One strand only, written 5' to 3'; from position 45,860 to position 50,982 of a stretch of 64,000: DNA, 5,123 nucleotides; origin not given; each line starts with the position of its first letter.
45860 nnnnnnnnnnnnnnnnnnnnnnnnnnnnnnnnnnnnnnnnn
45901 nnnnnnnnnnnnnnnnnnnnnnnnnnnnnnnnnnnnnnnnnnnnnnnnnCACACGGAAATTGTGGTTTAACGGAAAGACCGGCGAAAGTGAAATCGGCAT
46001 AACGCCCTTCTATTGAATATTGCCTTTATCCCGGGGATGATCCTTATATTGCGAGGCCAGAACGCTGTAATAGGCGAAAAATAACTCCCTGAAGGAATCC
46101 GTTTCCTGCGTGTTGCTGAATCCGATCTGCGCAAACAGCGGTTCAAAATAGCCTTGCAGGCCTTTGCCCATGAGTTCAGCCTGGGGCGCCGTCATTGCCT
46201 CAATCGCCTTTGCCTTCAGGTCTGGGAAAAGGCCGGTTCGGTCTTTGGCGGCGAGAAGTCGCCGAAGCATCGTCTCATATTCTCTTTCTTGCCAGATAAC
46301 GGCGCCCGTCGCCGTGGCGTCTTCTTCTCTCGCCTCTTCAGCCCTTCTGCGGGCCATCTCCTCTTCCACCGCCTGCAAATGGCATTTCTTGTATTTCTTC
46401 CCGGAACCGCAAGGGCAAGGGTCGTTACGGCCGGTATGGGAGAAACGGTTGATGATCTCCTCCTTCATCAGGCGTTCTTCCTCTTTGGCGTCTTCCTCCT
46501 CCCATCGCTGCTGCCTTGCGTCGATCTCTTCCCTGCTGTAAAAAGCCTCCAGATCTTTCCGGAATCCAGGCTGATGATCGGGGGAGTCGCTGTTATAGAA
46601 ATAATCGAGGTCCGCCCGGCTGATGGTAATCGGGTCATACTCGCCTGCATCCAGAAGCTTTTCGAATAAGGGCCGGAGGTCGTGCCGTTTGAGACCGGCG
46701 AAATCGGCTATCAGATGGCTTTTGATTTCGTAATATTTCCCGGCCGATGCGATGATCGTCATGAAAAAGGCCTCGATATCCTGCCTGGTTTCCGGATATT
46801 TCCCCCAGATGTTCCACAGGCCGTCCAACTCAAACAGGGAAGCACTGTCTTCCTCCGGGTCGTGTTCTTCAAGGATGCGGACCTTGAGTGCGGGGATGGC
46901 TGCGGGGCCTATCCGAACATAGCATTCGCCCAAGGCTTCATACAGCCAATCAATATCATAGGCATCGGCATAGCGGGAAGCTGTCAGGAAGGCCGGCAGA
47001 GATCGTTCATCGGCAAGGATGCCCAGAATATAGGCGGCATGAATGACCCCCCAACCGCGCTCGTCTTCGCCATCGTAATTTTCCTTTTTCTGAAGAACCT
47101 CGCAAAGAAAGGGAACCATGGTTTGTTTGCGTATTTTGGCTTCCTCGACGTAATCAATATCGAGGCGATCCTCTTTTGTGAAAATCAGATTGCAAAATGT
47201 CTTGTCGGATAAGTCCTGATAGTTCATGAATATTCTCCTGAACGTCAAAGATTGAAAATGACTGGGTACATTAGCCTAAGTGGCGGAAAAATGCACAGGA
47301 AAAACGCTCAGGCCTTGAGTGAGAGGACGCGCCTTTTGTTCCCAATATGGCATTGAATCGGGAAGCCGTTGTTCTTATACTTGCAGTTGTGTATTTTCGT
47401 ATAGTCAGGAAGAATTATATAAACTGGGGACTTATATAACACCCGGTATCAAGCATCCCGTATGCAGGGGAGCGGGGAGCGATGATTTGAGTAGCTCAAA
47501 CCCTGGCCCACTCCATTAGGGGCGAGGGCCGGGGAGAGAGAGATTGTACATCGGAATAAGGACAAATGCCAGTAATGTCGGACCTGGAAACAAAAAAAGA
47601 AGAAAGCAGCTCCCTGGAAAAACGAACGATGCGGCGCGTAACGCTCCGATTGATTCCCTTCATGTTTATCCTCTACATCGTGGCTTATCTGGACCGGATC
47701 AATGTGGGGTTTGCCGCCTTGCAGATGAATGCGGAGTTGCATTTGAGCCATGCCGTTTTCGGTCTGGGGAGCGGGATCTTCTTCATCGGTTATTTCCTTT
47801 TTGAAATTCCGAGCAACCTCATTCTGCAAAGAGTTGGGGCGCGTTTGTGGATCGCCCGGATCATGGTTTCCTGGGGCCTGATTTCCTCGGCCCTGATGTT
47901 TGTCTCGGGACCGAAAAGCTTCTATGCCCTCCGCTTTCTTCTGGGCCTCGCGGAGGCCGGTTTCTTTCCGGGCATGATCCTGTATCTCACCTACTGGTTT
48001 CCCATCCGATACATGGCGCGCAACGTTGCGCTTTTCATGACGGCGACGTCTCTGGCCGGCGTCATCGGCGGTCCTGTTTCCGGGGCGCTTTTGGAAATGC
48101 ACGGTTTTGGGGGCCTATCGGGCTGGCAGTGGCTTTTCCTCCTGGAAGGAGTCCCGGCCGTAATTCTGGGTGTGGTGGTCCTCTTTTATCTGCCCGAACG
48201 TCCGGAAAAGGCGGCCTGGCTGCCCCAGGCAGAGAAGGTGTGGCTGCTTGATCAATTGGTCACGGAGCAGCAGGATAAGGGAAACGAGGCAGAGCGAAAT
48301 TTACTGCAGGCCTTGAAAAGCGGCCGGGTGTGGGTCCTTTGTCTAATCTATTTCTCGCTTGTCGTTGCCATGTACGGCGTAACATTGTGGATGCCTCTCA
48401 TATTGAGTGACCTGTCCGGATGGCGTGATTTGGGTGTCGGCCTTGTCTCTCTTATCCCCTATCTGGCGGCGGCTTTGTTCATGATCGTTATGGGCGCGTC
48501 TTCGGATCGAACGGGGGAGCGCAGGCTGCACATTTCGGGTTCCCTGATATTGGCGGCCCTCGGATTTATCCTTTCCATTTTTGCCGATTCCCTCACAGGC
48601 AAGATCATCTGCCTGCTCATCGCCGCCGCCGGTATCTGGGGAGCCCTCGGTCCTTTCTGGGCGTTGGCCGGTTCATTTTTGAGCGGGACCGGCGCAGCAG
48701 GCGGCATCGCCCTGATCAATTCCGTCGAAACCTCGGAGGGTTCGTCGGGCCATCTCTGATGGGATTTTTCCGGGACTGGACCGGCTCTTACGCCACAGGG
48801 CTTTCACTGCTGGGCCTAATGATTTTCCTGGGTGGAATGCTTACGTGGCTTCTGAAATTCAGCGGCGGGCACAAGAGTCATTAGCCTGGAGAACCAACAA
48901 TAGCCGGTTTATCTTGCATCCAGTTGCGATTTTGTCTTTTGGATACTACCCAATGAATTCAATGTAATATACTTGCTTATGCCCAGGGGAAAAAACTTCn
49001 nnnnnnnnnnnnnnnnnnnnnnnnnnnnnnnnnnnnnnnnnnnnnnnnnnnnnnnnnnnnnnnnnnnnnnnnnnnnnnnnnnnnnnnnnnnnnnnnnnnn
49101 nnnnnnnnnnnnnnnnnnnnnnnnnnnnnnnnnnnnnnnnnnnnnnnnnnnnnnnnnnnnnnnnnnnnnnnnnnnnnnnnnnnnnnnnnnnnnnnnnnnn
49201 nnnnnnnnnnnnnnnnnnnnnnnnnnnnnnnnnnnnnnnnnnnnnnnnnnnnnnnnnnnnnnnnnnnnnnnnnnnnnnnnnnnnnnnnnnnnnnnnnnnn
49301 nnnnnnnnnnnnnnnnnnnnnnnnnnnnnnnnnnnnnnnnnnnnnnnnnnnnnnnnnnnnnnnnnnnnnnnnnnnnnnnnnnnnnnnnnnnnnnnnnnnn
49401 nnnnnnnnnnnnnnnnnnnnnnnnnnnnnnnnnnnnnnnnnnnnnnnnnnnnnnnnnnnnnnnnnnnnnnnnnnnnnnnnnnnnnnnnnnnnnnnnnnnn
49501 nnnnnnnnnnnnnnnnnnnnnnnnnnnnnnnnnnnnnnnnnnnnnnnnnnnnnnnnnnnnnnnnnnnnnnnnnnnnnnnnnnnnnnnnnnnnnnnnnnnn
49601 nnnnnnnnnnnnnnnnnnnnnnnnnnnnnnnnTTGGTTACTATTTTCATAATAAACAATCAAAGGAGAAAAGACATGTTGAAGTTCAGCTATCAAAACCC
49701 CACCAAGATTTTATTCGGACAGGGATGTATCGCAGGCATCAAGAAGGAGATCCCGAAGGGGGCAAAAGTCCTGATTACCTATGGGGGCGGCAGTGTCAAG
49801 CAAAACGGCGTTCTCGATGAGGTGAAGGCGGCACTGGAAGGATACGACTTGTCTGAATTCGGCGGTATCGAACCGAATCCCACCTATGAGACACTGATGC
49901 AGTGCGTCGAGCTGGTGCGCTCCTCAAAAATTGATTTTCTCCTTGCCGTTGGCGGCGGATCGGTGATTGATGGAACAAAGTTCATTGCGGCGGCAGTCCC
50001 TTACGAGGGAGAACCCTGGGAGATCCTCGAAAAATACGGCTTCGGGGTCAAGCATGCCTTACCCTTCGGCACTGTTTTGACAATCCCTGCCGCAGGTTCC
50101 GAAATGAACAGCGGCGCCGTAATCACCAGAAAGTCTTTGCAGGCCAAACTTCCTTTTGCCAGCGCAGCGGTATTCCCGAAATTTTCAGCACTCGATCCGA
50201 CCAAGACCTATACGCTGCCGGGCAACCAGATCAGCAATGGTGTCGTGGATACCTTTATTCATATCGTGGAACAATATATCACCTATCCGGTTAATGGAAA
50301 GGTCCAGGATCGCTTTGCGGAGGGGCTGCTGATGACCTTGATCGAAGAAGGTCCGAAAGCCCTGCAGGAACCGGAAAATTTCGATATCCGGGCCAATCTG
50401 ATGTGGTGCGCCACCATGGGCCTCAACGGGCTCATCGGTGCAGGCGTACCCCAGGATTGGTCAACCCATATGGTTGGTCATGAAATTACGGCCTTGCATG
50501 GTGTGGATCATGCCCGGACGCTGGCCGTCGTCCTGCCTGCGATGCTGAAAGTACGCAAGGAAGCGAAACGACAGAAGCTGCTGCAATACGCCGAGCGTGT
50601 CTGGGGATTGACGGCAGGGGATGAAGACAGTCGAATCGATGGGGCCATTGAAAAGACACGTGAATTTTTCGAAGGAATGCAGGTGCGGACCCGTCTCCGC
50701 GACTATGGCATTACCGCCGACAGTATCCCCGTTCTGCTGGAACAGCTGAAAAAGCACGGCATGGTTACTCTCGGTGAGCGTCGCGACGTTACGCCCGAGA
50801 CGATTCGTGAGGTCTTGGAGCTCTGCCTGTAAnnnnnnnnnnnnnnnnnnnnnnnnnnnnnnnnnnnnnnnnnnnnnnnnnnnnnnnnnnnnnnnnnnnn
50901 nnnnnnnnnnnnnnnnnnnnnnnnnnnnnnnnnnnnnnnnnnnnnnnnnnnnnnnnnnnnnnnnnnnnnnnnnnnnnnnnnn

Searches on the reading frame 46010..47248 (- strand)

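Call 63: search_protein_families(library=pfam, proteins=[window:46010-47248:-], max_evalue=0.00001)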
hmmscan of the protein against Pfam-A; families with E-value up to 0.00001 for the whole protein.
window:46010-47248:- (412 aa): 1 family
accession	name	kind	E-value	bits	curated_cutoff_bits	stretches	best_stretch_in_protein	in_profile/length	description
PF02810.21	SEC-C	-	6.8e-11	42.3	20.4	1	274-291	1-18/19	SEC-C motif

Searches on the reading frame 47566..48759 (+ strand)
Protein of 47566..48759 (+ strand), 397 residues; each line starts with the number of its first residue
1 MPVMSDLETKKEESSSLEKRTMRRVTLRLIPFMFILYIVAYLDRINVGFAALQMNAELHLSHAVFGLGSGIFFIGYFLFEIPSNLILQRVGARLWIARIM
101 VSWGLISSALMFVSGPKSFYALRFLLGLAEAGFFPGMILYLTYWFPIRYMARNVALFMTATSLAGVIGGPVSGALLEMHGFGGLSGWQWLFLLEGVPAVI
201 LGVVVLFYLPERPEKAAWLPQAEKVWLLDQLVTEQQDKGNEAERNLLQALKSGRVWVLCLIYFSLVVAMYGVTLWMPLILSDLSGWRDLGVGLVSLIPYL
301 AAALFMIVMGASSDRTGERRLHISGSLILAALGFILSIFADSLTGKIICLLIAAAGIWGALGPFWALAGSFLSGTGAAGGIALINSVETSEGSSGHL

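Call 63: search_protein_families(library=pfam, proteins=[window:47566-48759:+], max_evalue=0.00001)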
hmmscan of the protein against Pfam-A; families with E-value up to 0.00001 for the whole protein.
window:47566-48759:+ (397 aa): 1 family
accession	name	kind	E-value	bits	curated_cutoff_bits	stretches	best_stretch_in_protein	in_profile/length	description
PF07690.21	MFS_1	-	6.5e-45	154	33.4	1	33-382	1-335/347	Major Facilitator Superfamily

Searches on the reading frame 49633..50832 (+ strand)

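Call 63: search_protein_families(library=pfam, proteins=[window:49633-50832:+], max_evalue=0.00001)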
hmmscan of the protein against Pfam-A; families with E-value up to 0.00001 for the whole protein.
window:49633-50832:+ (399 aa): 3 families
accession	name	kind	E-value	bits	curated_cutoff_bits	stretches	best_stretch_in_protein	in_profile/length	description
PF00465.25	Fe-ADH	-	8e-41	139.9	31.3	1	23-189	1-168/168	Iron-containing alcohol dehydrogenase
PF25137.1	ADH_Fe_C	-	2.2e-24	86.7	27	1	203-396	4-191/194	Fe-containing alcohol dehydrogenase family, C-terminal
PF13685.12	Fe-ADH_2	-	4.5e-07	30.4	28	1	45-120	21-95/149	Iron-containing alcohol dehydrogenase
